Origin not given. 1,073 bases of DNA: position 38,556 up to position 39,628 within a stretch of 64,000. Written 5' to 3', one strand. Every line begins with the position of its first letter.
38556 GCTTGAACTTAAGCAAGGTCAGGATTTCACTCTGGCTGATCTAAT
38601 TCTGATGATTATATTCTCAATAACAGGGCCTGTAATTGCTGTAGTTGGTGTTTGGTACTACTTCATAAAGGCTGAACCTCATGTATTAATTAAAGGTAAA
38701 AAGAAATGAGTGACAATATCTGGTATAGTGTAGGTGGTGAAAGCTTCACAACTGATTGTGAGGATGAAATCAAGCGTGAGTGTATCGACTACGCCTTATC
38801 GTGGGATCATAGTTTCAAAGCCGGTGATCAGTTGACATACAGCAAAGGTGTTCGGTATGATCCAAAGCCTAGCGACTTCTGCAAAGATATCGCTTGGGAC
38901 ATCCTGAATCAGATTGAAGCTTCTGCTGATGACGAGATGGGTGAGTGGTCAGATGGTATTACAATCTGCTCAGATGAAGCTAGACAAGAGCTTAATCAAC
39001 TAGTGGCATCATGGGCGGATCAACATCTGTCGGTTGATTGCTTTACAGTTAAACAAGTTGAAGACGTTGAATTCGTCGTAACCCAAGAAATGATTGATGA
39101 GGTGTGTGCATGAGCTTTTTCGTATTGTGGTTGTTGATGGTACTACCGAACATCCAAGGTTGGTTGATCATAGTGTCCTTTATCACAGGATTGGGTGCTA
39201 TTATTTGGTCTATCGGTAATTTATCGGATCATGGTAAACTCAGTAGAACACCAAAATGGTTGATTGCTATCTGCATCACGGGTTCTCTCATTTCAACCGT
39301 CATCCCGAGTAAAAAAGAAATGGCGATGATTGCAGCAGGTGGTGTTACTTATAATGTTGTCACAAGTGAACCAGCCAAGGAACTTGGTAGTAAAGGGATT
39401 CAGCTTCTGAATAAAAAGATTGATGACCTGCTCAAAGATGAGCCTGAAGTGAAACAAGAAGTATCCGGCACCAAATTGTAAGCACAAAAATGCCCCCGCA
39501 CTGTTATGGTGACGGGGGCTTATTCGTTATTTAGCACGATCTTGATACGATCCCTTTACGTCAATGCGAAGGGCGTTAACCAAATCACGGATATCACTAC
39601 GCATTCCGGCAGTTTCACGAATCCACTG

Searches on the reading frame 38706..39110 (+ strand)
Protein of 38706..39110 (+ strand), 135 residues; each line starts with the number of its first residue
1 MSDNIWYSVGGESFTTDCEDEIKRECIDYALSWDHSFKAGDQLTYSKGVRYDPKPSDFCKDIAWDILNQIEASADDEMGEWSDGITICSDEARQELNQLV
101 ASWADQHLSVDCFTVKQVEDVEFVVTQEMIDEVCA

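Call 10: search_protein_families(library=pfam, proteins=[window:38706-39110:+], max_evalue=0.1)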
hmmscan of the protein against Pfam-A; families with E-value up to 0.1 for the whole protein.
window:38706-39110:+ (135 aa): 0 families

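Call 11: search_protein_families(library=phrogs, proteins=[window:38706-39110:+], max_evalue=0.01)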
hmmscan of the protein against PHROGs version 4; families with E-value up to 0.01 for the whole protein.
window:38706-39110:+ (135 aa): 2 families
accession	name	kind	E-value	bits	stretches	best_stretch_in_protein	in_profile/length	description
phrog_1672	-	unknown function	5.9e-11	43.3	1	62-123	86-153/168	-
phrog_12368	-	unknown function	0.0044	17.8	1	61-118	147-204/222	-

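Call 25: search_protein_families(library=padloc, proteins=[window:38706-39110:+], max_evalue=0.01)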
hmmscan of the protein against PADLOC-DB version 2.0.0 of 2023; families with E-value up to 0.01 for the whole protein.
window:38706-39110:+ (135 aa): 0 families

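Call 27: search_protein_families(library=ncbifam, proteins=[window:38706-39110:+], max_evalue=0.01)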
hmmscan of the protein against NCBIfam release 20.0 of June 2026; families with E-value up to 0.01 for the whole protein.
window:38706-39110:+ (135 aa): 0 families

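Call 67: find_homologous_proteins(query=window:38706-39110:+, max_evalue=0.001)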
Query window:38706-39110:+ (135 aa): 3 proteins with E <= 0.001 among 5 candidates.
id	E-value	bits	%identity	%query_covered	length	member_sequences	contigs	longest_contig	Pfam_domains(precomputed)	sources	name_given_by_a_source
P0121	3.4e-86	304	100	100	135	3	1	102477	-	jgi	jgi:hypothetical protein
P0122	3.0e-68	246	84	100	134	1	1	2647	-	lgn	-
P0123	1.4e-67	244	80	98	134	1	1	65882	-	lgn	-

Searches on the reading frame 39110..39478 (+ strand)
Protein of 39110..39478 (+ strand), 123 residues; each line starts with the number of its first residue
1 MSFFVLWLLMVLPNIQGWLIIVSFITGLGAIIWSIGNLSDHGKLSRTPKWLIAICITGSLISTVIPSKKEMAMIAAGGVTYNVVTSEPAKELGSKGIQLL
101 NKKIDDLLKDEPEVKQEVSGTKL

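Call 10: search_protein_families(library=pfam, proteins=[window:39110-39478:+], max_evalue=0.1)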
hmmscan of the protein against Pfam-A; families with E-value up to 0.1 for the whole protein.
window:39110-39478:+ (123 aa): 1 family
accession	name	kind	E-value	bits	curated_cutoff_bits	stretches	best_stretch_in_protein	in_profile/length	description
PF21775.3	PutA_1st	-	0.06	13.3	27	0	43-52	14-23/33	PutA, RHH domain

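Call 11: search_protein_families(library=phrogs, proteins=[window:39110-39478:+], max_evalue=0.01)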
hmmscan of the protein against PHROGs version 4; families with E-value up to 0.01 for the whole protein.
window:39110-39478:+ (123 aa): 1 family
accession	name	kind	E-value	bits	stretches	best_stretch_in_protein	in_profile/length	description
phrog_3878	-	unknown function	4.3e-18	66.7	1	1-117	2-127/129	-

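Call 25: search_protein_families(library=padloc, proteins=[window:39110-39478:+], max_evalue=0.01)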
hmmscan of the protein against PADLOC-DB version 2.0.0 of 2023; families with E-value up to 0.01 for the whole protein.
window:39110-39478:+ (123 aa): 0 families

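Call 27: search_protein_families(library=ncbifam, proteins=[window:39110-39478:+], max_evalue=0.01)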
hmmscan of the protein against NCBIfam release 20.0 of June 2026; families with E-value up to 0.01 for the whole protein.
window:39110-39478:+ (123 aa): 0 families
